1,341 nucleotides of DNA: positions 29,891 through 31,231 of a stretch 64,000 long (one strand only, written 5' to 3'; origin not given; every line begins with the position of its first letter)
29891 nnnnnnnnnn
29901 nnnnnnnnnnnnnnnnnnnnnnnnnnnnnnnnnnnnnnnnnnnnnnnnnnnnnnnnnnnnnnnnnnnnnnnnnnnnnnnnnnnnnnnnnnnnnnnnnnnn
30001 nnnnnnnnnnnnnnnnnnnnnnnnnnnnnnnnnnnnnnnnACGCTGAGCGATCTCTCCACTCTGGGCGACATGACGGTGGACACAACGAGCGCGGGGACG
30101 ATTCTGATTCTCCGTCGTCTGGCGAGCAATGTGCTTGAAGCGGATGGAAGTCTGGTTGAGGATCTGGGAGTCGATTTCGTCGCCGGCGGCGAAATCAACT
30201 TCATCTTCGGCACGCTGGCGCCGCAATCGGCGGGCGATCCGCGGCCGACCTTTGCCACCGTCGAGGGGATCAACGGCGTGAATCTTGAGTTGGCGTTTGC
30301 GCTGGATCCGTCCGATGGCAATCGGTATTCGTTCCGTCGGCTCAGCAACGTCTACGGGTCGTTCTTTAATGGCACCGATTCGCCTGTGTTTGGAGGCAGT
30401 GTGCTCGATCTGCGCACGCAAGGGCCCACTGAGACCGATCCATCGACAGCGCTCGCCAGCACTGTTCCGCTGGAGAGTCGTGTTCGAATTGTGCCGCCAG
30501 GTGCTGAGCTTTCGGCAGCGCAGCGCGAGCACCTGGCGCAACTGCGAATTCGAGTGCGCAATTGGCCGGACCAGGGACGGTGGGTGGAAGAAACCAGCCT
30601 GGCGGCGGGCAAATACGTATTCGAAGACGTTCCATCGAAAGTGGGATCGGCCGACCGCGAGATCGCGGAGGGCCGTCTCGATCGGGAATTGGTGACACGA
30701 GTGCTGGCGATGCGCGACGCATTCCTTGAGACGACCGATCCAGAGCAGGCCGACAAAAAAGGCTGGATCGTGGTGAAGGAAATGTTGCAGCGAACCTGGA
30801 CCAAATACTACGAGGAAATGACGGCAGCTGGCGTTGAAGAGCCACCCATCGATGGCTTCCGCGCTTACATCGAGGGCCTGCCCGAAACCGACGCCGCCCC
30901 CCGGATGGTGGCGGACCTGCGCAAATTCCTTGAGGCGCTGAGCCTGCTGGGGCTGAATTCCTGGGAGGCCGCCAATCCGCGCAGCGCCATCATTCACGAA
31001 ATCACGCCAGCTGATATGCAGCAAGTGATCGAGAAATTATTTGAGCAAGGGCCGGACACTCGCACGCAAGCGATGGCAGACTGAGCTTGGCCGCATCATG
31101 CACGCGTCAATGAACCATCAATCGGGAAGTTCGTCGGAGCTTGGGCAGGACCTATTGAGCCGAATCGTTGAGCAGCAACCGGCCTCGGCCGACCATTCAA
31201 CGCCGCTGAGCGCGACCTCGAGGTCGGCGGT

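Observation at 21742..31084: Two-partner secretion system inserted in the middle of the T6SS cluster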

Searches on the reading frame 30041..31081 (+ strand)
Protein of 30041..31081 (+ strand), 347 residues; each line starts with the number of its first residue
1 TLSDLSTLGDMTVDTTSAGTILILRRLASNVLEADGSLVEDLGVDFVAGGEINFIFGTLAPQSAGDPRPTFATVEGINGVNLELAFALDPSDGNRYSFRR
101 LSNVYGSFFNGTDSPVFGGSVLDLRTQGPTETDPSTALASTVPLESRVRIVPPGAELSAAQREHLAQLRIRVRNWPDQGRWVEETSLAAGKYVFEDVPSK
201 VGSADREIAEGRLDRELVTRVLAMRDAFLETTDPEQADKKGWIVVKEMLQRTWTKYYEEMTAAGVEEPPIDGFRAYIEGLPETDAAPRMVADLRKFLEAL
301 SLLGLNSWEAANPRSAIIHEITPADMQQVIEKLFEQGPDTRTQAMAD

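Call 26: search_protein_families(library=pfam, proteins=[window:30101-31081:+], max_evalue=10)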
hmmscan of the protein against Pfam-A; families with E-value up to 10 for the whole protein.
window:30101-31081:+ (327 aa): 1 family
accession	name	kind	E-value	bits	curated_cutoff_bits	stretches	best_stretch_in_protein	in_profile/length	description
PF23289.1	Spectrin_5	-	0.15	12.6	27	1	264-316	10-61/80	Guanine nucleotide exchange factor DBS-like, spectrin-like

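Call 39: find_homologous_proteins(query=window:30041-31081:+, max_evalue=0.001)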
Query window:30041-31081:+: 8000 candidates shared short words with the query, none scored E <= 0.001.
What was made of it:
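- Tried and rejected: The word-indexed protein search with the TpsA C-terminus found nothing (call 39).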

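Call 46: predict_structure(protein=window:30041-31081:+)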
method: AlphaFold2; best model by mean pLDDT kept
length: 347 residues; sequences in the alignment: 1
mean_pLDDT: 37.6   pTM: 0.26
mean pLDDT of the five models: 37.6, 34.0, 33.4, 32.2, 31.1
residues with pLDDT >= 90: 0; 70-90: 19; 50-70: 38; < 50: 290
segments of 3 or more residues with pLDDT < 50: 1-209, 211-244, 284-286, 303-336, 338-347
pLDDT, mean of each block of 10 residues (from residue 1): 26 29 27 32 28 26 30 28 30 32 24 26 29 26 25 34 35 26 27 27 40 42 39 38 52 72 73 69 53 58 45 36 45 46 41
secondary structure, 60 per line:
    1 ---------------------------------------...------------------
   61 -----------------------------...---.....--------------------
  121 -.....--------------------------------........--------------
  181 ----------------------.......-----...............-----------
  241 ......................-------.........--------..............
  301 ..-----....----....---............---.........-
elements in order: E96-100 E122-126 H159-166 H203-209 H215-229 H241-262 H270-278 H287-302 H308-311 H316-319 H323-334 H338-346
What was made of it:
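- Tried and rejected: The single-sequence AlphaFold model of the C-terminus was useless (pLDDT 37.6, call 46).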

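Call 48: search_protein_representatives(protein=window:30041-31081:+)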
Query: 347 residues. Proteins with E-value up to 0.001 (for the whole library): 144; up to 1e-10: 41; up to 1e-30: 3. The best 144 are listed.
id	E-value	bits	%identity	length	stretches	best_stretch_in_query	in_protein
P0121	2.8e-224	759.9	100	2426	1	1-347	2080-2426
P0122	1.4e-50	189.0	36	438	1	1-334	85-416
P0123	1.6e-42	162.5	42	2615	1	1-342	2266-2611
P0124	1.5e-19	87.0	29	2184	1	2-340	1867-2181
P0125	1.9e-19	86.6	37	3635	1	1-334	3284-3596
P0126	2.3e-19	86.4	33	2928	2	2-326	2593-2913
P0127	5.5e-18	81.9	37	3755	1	2-327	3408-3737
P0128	1.1e-17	80.9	35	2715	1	1-329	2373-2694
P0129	4.7e-17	78.8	39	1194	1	1-325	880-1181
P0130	1.2e-15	74.1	32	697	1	1-314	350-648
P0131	2.3e-15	73.2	35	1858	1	3-326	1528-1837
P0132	2.9e-15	72.9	35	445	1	1-328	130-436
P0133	3.1e-15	72.8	34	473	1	2-321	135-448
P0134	7.9e-15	71.5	35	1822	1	1-322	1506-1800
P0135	9.5e-15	71.2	32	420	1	1-319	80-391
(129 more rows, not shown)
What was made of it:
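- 30041..31081 (+): C-terminal domain of TpsA (aa 2080-2426): the end of the beta-strand region followed by a helical part of about 190 aa. The match lies at or near the C-terminus in nearly all, in proteins up to 4,252 aa, many of them contig-truncated fragments (call 48).
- Tried and rejected: The exhaustive HMMER search then found 144 representative proteins (call 48).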

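Call 60: predict_structure(alignment_id=A3)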
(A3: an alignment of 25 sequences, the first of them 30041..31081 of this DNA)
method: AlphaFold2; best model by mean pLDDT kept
length: 347 residues; sequences in the alignment: 25
mean_pLDDT: 75.7   pTM: 0.56
mean pLDDT of the five models: 75.7, 73.0, 71.9, 71.4, 70.9
residues with pLDDT >= 90: 114; 70-90: 117; 50-70: 64; < 50: 52
segments of 3 or more residues with pLDDT < 50: 85-93, 113-123, 129-151, 339-347
pLDDT, mean of each block of 10 residues (from residue 1): 76 73 69 65 82 70 63 83 54 65 58 44 49 41 39 78 95 86 83 79 78 91 92 84 93 97 96 94 92 92 86 92 93 70 40
secondary structure, 60 per line:
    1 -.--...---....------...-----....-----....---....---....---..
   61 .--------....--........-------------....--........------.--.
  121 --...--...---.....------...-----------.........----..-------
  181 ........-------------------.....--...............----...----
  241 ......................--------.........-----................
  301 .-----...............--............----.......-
elements in order: E5-7 E11-14 E21-23 E29-32 E38-41 E45-48 E52-55 E59-61 E70-73 H76-79 E80-83 E97-100 H103-110 E123-125 E128-130 H134-138 H159-167 H181-188 H215-229 H241-262 H271-279 H285-301 H307-321 H324-335 H340-346
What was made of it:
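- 30041..31081 (+): AlphaFold model with alignment: mean pLDDT 75.7 (call 60).
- Checked: In an alignment-based AlphaFold model, about aa 2238-2425 is helical at pLDDT 80-97 (call 60).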

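Call 64: fold_search(model_id=the predicted structure, library=pdb)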
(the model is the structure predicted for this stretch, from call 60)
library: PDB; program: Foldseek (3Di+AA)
matches with E <= 10: 188; with E <= 0.001: 0
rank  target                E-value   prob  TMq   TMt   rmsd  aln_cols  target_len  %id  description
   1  1xd4_A                5.5e-01  0.09  0.14  0.08  12.9       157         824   15  Crystal structure of the DH-PH-cat module of Son of Sevenless (SOS) (released 2004-11-02)
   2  1wwp_A                6.6e-01  0.11  0.13  0.27  12.0       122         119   18  Crystal structure of ttk003001694 from Thermus Thermophilus HB8 (released 2005-07-12)
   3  8far_A                8.0e-01  0.05  0.09  0.16  15.9       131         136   17  Accurate computational design of genetically encoded 3D protein crystals (released 2023-11-01)
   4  8t5e_A                9.0e-01  0.07  0.12  0.24  13.1       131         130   17  De novo design of high-affinity protein binders to bioactive helical peptides (released 2024-01-10)
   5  1zu2_MODEL_1_A        1.1e+00  0.07  0.11  0.19  14.7       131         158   13  Solution NMR structure of the plant Tom20 mitochondrial import receptor from Arabidopsis thaliana (released 2005-12-06)
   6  7pua_Fh               1.1e+00  0.05  0.12  0.15  20.1       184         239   18  Middle assembly intermediate of the Trypanosoma brucei mitoribosomal small subunit (released 2022-03-02)
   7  7pub_Fh               1.1e+00  0.04  0.09  0.11  16.9       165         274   18  Late assembly intermediate of the Trypanosoma brucei mitoribosomal small subunit (released 2022-05-04)
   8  5aqk_B                1.1e+00  0.10  0.14  0.30  10.2       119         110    9  Fragment-based screening of HSP70 sheds light on the functional role of ATP-binding site residues (released 2016-10-05)
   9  1nvu_S                1.2e+00  0.04  0.11  0.09  20.9       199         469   14  Structural evidence for feedback activation by RasGTP of the Ras-specific nucleotide exchange factor SOS (released 2003-04-01)
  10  3sla_E                1.5e+00  0.03  0.08  0.14  16.2       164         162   12  X-ray structure of first four repeats of human beta-catenin (released 2012-02-29)
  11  1hzf                  1.6e+00  0.07  0.10  0.11  10.4        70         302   20  C4ADG FRAGMENT OF HUMAN COMPLEMENT FACTOR C4A (released 2002-10-09)
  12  8be4_S                1.6e+00  0.02  0.10  0.08  21.1       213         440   11  Crystal structure of SOS1-KRasG12V-Nanobody14 (released 2023-11-01)
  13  4us2_S                1.7e+00  0.04  0.11  0.09  17.2       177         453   11  The crystal structure of H-Ras and SOS in complex with ligands (released 2015-03-04)
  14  6epm_S                1.7e+00  0.03  0.11  0.09  21.3       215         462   10  Ras guanine nucleotide exchange factor SOS1 (Rem-cdc25) in complex with KRAS(G12C) and fragment screening hit F1 (released 2019-02-06)
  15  1p8d_A                1.7e+00  0.02  0.11  0.14  20.0       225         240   11  X-Ray Crystal Structure of LXR Ligand Binding Domain with 24(S),25-epoxycholesterol (released 2003-07-08)
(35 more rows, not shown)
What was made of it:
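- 30041..31081 (+): Foldseek against PDB: best E = 0.55 (call 64).
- Tried and rejected: The alignment-based model was usable (call 60) but matched nothing in the PDB (best E = 0.55, call 64).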

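Call 86: search_protein_families(library=pfam, proteins=[P0123, P0126, P0125], max_evalue=0.001)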
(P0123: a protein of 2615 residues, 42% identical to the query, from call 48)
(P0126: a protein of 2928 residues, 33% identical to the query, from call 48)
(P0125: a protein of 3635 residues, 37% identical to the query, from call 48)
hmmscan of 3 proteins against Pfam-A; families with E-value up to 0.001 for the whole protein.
P0123 (2615 aa): 1 family
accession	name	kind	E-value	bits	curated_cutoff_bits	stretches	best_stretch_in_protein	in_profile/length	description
PF05860.19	TPS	-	1.4e-24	87.9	33.5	1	36-203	5-184/252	TPS secretion domain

P0126 (2928 aa): 1 family
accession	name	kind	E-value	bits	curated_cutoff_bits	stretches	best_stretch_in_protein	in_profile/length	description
PF05860.19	TPS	-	1.2e-22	81.5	33.5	1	65-282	26-238/252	TPS secretion domain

P0125 (3635 aa): 1 family
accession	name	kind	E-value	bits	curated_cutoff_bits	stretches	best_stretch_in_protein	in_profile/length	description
PF05860.19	TPS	-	4.4e-23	82.9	33.5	1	13-243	5-236/252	TPS secretion domain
